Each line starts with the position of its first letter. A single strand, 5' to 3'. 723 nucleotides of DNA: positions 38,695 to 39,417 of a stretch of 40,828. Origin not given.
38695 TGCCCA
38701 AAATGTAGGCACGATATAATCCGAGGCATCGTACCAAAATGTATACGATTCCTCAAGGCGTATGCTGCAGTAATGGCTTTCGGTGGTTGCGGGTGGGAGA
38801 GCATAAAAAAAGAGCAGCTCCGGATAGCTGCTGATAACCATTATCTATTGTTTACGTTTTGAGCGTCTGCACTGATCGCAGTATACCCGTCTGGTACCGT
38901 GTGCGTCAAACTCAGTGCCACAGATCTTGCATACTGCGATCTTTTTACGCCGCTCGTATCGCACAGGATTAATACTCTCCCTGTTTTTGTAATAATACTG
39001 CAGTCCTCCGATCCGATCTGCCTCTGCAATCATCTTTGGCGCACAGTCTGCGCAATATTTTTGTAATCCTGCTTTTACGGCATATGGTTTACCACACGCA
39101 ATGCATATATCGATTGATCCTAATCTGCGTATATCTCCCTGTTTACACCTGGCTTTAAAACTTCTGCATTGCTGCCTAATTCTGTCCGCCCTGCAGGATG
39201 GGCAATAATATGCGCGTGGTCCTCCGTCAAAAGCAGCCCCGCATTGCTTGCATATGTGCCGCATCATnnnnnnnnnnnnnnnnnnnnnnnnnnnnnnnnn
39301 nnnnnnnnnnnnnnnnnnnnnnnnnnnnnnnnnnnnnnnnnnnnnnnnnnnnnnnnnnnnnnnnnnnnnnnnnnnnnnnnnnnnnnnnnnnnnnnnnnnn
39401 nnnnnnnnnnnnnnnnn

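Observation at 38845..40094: Self-contained, tightly regulated three-gene accessory operon between lysin and attP (candidate anti-defence, defence or conversion module)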

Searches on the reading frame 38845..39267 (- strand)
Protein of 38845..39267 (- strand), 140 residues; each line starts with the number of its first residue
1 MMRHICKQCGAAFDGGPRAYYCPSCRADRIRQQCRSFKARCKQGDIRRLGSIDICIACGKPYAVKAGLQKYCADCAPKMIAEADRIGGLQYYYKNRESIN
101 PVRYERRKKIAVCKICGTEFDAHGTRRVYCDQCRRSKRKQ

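Call 3: search_protein_families(library=pfam, proteins=[window:38845-39267:-], max_evalue=1)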
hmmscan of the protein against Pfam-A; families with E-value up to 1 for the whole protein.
window:38845-39267:- (140 aa): 10 families
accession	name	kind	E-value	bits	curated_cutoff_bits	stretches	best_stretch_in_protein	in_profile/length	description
PF07191.17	Zn_ribbon_6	-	0.00092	19.6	25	0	112-137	2-26/67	Double zinc ribbon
PF01155.25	HypA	-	0.0017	18.8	28.9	2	103-137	63-96/112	Hydrogenase/urease nickel incorporation, metallochaperone, hypA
PF18912.6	DZR_2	-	0.0027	17.9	27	1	111-134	37-56/56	Double zinc ribbon domain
PF02318.22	FYVE_2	-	0.0034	18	27.2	1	52-78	54-80/118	FYVE-type zinc finger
PF06221.18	zf-C2HC5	-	0.042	14.3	25.8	1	53-85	18-50/54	Putative zinc finger motif, C2HC5-type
PF23475.1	zf-Tbcl_FmdE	-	0.075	13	23.2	1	48-75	3-28/35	FmdE treble clef zinc finger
PF22995.2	C2CH-3rd_BIRD-IDD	-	0.1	12.8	27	1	55-66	4-15/25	BIRD-IDD transcription factor, third C2HC zinc finger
PF01363.27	FYVE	-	0.21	12.1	27.8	1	105-134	3-31/67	FYVE zinc finger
PF00130.28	C1_1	-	0.27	11.5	26.5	1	108-135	9-36/53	Phorbol esters/diacylglycerol binding domain (C1 domain)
PF21349.2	RUBY_RBDX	-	0.7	9.8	26.5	1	5-29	2-26/30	Rubrerythrin, rubredoxin-like domain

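Call 4: search_protein_families(library=phrogs, proteins=[window:38845-39267:-], max_evalue=1)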
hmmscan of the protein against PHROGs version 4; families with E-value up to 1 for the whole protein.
window:38845-39267:- (140 aa): 17 families
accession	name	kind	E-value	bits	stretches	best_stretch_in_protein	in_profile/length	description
phrog_1271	-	DNA, RNA and nucleotide metabolism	5.3e-07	30.3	1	1-139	114-244/361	HNH endonuclease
phrog_32573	-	unknown function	0.0048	18.2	2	110-139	75-104/118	-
phrog_37506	-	unknown function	0.0057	17.4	1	49-83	169-203/214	-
phrog_5602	-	unknown function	0.0082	16.8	1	98-139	5-54/60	-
phrog_7233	-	unknown function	0.01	16.8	2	52-76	11-35/61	-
phrog_3794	-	unknown function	0.011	16.3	1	106-138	4-38/50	-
phrog_9007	-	unknown function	0.018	15.9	0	14-33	42-61/65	-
phrog_23051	-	unknown function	0.02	15.8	1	52-136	80-145/246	-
phrog_10714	-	unknown function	0.022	16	0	107-134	70-96/109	-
phrog_8931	-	unknown function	0.025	15.9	0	108-138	26-55/60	-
phrog_6739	-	unknown function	0.029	15.7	0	50-82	120-153/158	-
phrog_5664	-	unknown function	0.16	13.3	0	94-135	6-45/123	-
phrog_23365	-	unknown function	0.24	12.7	1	46-75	85-114/138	-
phrog_15471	-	DNA, RNA and nucleotide metabolism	0.27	12.1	1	107-137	99-130/183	HNH endonuclease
phrog_2862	-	unknown function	0.45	11.8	1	112-137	4-30/118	-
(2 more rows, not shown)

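Call 10: search_protein_families(library=padloc, proteins=[window:38845-39267:-], max_evalue=1)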
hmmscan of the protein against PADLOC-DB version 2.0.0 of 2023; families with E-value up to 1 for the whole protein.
window:38845-39267:- (140 aa): 0 families

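Call 11: search_protein_families(library=ncbifam, proteins=[window:38845-39267:-], max_evalue=1)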
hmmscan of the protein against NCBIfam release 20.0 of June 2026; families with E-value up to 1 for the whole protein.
window:38845-39267:- (140 aa): 3 families
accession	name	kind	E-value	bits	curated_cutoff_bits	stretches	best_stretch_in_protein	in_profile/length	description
NF001646.0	PRK00420.1-3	equivalog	0.0031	17.8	117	1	1-43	18-60/117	hypothetical protein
TIGR00100.1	hypA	equivalog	0.13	12.3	88.1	1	108-137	68-97/116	hydrogenase maturation nickel metallochaperone HypA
NF001385.0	PRK00279.2-3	equivalog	0.34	10.5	315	1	46-84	124-161/213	adenylate kinase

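Call 15: find_homologous_proteins(query=window:38845-39267:-)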
Query window:38845-39267:- (140 aa): 9 proteins with E <= 0.001 among 14 candidates.
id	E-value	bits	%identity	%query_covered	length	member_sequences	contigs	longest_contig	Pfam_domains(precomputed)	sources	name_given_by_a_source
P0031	2.3e-89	315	100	100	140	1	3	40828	-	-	-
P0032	1.9e-41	160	55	91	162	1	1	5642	-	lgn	-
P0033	1.5e-39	154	54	96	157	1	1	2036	-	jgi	jgi:uncharacterized Zn ribbon protein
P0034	8.2e-35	138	46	97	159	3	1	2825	-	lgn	-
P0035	9.9e-34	135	49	96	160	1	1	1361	PF07191.18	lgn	-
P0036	4.4e-30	123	44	96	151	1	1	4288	-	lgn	-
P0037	2.8e-29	120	47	99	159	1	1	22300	-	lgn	-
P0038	1.5e-27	115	44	93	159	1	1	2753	-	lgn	-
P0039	1.4e-26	111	49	97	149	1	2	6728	-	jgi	jgi:ribosomal protein S18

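Call 73: search_solved_structures(query=window:38845-39267:-, max_evalue=1)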
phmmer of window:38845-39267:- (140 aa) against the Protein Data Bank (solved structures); distinct sequences matched with E-value up to 1: 1.
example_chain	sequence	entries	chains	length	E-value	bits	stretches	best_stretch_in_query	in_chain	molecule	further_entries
1rb9_A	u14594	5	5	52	0.86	13.1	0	9-29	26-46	RUBREDOXIN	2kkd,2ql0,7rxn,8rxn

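Call 83: find_encoding_contigs(protein=P0037, flank=4000, max_places=2)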
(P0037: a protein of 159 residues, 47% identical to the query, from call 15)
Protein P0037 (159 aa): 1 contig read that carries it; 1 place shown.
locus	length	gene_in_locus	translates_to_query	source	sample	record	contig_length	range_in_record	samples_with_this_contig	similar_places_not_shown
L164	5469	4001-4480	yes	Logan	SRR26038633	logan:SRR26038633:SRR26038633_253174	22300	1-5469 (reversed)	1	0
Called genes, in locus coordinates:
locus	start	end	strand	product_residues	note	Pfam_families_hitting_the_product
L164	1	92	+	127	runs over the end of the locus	PF19552:DUF6075 (weak)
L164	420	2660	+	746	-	PF21180:TOP6A-Spo11_Toprim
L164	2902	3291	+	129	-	-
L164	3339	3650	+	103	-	-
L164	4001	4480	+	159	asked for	-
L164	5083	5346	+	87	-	-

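Call 84: find_encoding_contigs(protein=P0039, flank=4000, max_places=2)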
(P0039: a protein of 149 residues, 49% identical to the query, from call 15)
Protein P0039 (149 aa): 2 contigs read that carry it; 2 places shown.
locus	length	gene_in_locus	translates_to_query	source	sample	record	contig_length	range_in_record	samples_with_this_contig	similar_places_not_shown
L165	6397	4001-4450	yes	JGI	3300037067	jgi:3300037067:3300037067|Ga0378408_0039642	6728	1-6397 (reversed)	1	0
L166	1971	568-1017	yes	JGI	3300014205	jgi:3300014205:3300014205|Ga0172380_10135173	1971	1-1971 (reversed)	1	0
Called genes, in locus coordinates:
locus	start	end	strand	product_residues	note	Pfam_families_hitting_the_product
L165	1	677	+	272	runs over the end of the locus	-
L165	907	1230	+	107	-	-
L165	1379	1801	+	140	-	-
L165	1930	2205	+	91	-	-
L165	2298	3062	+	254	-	PF13255:DUF4046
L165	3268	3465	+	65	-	-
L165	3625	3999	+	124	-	-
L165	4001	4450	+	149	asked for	-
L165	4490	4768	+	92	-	-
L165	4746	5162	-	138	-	-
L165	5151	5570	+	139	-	-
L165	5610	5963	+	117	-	-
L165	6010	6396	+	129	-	?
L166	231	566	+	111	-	-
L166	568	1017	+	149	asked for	-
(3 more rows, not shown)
